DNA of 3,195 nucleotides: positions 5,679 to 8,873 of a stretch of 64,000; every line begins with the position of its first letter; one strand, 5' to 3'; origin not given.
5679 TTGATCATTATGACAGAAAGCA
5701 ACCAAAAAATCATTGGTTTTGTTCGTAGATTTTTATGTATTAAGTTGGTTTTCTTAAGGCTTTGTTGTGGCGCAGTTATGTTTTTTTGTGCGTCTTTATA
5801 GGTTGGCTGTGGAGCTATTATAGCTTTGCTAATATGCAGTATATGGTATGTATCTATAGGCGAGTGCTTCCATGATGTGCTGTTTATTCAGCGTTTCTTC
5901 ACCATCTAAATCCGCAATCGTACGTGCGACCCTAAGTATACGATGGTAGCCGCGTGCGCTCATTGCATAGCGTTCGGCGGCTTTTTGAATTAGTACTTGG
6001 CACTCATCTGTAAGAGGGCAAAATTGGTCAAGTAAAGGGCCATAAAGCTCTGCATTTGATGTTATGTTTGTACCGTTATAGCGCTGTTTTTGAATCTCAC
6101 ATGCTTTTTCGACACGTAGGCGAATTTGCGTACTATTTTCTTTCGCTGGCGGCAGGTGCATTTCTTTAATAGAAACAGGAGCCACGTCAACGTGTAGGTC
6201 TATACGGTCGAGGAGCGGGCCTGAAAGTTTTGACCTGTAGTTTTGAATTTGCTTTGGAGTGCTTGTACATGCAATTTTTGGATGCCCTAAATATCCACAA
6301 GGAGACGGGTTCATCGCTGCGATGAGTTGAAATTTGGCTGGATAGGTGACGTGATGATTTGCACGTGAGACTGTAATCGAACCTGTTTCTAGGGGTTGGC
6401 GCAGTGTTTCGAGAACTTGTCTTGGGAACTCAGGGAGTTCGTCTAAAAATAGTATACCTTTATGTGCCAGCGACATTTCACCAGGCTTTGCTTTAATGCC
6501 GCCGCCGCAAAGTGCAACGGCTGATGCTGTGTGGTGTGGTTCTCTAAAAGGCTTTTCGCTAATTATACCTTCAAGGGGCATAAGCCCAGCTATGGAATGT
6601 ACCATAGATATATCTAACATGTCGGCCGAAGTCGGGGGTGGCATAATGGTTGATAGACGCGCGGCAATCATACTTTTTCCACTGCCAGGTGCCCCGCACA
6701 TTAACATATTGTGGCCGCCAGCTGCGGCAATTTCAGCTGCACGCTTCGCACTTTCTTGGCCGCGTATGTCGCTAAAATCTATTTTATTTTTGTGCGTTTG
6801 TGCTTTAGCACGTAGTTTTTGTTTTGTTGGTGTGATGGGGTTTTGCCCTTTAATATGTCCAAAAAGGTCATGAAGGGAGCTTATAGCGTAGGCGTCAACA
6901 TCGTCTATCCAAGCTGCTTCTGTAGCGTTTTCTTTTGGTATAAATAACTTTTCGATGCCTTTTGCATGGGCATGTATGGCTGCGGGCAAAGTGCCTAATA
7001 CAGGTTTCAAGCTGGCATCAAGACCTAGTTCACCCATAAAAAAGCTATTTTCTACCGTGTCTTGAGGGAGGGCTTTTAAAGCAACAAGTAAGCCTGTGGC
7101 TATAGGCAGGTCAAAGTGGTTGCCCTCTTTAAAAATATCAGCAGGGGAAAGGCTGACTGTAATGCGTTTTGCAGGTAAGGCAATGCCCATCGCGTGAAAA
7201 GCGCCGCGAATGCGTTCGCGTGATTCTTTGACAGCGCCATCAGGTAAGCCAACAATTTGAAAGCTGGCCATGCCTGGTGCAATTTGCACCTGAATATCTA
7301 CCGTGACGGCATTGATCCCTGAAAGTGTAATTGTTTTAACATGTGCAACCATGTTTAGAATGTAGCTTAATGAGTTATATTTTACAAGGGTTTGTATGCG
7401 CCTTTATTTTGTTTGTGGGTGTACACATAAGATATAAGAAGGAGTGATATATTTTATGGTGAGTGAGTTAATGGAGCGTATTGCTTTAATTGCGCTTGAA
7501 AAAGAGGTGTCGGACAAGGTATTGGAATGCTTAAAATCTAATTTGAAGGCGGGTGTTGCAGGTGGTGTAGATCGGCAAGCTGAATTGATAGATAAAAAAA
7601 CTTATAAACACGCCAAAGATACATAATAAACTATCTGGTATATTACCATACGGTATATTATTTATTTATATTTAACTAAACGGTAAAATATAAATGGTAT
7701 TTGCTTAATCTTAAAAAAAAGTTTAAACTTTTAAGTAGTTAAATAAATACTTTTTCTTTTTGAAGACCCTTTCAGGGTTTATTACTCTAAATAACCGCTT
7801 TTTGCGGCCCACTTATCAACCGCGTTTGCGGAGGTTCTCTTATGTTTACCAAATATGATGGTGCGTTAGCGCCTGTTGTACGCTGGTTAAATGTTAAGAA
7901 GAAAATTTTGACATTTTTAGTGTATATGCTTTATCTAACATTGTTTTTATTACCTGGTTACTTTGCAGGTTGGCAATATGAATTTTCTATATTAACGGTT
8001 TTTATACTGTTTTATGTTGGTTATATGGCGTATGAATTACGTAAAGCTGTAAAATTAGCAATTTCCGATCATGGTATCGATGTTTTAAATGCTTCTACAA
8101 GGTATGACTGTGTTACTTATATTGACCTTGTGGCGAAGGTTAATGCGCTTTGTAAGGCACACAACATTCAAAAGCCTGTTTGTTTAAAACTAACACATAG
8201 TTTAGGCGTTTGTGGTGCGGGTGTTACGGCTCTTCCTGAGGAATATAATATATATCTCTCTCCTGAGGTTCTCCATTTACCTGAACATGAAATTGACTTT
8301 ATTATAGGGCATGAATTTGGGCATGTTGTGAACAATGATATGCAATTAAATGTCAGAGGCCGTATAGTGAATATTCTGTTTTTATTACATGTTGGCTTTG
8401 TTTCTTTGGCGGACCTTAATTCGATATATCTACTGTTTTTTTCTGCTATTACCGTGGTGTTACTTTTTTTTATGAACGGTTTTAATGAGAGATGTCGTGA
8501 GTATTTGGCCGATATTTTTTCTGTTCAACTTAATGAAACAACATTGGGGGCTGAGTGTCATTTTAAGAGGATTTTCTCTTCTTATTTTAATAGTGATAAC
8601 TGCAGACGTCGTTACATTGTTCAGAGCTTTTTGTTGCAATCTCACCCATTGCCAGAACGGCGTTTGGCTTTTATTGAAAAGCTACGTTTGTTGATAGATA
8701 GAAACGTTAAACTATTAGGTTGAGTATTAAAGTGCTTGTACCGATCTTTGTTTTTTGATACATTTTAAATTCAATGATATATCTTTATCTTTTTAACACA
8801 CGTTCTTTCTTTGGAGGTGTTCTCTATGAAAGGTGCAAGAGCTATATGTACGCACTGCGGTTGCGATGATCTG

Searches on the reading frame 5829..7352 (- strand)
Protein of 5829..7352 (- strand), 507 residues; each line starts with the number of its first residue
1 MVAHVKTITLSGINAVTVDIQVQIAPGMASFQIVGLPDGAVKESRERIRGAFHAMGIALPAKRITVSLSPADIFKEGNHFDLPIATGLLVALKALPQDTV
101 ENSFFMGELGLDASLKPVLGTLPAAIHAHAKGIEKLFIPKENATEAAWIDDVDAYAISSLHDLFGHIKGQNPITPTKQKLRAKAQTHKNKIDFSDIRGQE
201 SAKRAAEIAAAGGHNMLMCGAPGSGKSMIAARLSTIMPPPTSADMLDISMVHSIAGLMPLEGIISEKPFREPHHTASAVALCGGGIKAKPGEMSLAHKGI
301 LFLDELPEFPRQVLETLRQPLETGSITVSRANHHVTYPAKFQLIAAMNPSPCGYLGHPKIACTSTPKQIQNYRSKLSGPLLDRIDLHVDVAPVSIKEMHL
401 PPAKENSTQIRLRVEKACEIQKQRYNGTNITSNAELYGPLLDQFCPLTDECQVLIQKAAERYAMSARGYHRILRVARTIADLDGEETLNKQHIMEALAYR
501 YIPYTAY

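Call 67: search_protein_families(library=pfam, proteins=[window:5829-7352:-], max_evalue=0.000001)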
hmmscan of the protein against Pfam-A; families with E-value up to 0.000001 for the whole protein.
window:5829-7352:- (507 aa): 6 families
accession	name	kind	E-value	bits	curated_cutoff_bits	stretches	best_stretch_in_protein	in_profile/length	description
PF01078.27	Mg_chelatase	-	7.7e-93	310.1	20.3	1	192-397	1-206/207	Magnesium chelatase, subunit ChlI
PF13541.12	ChlI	-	7.8e-39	132.8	27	1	20-142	1-121/121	Subunit ChlI of Mg-chelatase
PF13335.12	Mg_chelatase_C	-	1.6e-31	109.2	26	1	405-500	2-94/94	Magnesium chelatase, subunit ChlI C-terminal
PF00493.29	MCM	-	4.1e-10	39.6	23.3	1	206-386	50-200/224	MCM P-loop domain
PF07728.20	AAA_5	-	7.5e-10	39.4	22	1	215-351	1-125/139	AAA domain (dynein-related subfamily)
PF00158.32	Sigma54_activat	-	7.1e-08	32.8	20.2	0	202-348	11-142/168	Sigma-54 interaction domain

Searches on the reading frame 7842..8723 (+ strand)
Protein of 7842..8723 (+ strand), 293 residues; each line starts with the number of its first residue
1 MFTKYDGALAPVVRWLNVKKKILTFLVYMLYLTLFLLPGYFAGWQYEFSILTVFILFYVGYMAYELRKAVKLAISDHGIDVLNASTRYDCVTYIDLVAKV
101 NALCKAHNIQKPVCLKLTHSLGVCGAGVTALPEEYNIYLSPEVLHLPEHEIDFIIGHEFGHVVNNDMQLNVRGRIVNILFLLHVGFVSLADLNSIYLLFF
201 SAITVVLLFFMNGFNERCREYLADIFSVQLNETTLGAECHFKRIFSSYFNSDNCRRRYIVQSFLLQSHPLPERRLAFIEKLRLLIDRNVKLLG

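Call 67: search_protein_families(library=pfam, proteins=[window:7842-8723:+], max_evalue=0.000001)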
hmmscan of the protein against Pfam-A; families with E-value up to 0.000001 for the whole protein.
window:7842-8723:+ (293 aa): 1 family
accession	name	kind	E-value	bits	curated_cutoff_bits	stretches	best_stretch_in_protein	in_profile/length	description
PF01435.24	Peptidase_M48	-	7.3e-14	52.4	20.3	1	143-280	55-184/186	Peptidase family M48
